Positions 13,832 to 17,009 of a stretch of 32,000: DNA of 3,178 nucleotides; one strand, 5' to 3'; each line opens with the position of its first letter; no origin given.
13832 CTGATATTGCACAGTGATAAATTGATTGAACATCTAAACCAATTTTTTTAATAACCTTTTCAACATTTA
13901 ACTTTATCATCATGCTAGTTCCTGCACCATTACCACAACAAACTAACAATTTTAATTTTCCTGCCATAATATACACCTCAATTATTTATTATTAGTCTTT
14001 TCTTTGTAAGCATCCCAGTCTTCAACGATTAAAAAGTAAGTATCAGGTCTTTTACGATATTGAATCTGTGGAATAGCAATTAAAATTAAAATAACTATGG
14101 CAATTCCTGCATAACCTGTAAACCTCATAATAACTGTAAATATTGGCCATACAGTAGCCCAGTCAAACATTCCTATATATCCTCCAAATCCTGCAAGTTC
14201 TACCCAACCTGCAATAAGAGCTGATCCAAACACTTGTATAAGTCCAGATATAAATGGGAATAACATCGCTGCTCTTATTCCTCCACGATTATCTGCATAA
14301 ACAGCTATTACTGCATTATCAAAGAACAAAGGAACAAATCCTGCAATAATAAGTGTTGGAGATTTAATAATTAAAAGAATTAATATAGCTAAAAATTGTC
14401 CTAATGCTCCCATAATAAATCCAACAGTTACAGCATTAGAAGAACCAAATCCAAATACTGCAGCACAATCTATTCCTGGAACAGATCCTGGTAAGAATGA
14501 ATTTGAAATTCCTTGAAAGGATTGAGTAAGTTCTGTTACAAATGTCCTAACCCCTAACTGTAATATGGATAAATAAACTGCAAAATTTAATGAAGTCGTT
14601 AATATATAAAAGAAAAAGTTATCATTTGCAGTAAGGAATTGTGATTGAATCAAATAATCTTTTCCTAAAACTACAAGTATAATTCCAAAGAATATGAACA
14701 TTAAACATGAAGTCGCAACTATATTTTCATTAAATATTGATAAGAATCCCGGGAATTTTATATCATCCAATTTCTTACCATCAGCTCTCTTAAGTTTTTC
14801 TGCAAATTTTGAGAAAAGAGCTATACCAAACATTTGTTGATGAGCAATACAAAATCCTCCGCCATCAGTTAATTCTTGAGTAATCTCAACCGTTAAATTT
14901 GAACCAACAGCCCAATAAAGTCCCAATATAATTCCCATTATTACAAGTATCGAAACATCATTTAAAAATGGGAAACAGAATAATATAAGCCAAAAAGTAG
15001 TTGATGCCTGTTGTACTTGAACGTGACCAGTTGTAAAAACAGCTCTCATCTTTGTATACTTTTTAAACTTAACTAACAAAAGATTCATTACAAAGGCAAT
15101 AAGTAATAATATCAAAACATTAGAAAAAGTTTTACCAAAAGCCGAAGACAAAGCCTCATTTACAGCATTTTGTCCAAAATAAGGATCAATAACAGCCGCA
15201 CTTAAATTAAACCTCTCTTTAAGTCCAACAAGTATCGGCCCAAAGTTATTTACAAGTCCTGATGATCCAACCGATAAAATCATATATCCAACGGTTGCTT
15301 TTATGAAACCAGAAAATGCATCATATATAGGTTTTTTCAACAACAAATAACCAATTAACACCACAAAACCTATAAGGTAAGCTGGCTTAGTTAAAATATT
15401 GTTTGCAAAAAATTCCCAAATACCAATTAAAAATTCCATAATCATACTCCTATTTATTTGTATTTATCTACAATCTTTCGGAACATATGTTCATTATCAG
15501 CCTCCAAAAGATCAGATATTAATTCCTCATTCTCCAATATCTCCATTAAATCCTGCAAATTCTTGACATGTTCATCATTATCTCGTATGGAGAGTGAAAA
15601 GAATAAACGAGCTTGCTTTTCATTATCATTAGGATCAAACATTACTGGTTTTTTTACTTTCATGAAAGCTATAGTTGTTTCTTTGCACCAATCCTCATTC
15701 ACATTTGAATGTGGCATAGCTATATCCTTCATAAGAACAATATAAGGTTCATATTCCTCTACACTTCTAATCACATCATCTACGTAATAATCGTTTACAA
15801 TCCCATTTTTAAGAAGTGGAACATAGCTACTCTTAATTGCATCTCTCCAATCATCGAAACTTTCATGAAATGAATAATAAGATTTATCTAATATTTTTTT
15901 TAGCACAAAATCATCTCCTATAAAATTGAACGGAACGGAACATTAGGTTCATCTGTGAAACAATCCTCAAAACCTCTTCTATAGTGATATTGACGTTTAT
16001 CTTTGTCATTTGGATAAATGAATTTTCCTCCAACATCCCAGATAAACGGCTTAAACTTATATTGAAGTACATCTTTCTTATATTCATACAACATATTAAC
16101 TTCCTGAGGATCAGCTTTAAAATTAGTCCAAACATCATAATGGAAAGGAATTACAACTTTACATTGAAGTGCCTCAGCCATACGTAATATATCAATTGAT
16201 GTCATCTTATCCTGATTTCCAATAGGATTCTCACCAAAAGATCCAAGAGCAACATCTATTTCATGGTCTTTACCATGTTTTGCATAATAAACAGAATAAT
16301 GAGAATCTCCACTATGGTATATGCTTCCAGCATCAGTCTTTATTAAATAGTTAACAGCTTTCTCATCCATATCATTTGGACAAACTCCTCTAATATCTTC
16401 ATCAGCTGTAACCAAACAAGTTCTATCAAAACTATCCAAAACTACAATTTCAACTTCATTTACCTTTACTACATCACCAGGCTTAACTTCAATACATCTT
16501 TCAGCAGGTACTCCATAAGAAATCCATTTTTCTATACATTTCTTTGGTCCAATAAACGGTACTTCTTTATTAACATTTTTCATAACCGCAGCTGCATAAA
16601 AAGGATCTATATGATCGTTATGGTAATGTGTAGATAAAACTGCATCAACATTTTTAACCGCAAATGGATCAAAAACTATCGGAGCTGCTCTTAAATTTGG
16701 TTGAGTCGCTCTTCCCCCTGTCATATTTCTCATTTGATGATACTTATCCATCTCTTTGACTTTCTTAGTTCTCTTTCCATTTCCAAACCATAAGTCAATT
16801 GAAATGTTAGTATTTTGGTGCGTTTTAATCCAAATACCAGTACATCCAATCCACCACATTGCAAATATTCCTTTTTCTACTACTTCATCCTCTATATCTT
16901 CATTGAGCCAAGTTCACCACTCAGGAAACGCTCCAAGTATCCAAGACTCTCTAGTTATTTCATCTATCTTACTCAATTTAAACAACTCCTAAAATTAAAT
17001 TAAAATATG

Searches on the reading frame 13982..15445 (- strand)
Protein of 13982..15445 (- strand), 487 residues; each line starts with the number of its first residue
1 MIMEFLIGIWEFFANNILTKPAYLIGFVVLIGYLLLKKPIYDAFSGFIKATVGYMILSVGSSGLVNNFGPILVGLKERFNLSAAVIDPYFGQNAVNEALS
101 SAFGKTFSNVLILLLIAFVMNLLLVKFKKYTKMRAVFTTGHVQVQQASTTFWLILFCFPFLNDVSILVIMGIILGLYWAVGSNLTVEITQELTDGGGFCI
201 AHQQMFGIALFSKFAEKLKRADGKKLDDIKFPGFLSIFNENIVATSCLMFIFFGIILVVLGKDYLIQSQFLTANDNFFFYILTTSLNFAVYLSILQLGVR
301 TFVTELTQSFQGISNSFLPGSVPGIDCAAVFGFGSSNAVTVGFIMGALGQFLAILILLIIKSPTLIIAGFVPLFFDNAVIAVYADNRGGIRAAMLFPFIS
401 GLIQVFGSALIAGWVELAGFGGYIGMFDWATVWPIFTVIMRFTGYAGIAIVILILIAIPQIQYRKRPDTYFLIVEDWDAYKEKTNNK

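Call 87: search_protein_families(library=pfam, proteins=[window:13982-15445:-], max_evalue=0.0001)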
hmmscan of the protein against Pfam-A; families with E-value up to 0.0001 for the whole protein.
window:13982-15445:- (487 aa): 1 family
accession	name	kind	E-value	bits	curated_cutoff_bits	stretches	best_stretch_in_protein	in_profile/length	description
PF03611.19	EIIC-GAT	-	9.5e-103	344.7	24.2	1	16-425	1-385/394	PTS system sugar-specific permease component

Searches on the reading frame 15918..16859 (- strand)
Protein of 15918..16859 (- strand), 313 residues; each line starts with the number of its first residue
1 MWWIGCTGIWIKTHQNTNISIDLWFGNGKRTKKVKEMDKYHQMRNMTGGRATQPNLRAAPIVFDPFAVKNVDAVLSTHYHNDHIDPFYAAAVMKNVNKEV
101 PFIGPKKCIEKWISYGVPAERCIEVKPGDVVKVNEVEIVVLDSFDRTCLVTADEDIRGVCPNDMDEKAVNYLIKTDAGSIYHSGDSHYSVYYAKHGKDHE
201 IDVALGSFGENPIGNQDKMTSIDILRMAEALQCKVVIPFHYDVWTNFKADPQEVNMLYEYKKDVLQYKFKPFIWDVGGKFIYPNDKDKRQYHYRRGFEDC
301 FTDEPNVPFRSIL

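Call 87: search_protein_families(library=pfam, proteins=[window:15918-16859:-], max_evalue=0.0001)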
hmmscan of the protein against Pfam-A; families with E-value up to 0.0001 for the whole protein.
window:15918-16859:- (313 aa): 2 families
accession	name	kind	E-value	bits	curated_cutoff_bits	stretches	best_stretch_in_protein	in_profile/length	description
PF12706.13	Lactamase_B_2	-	1e-09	38.8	27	1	56-241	16-200/200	Beta-lactamase superfamily domain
PF13483.12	Lactamase_B_3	-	4.5e-08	33.7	24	1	3-240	4-160/160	Beta-lactamase superfamily domain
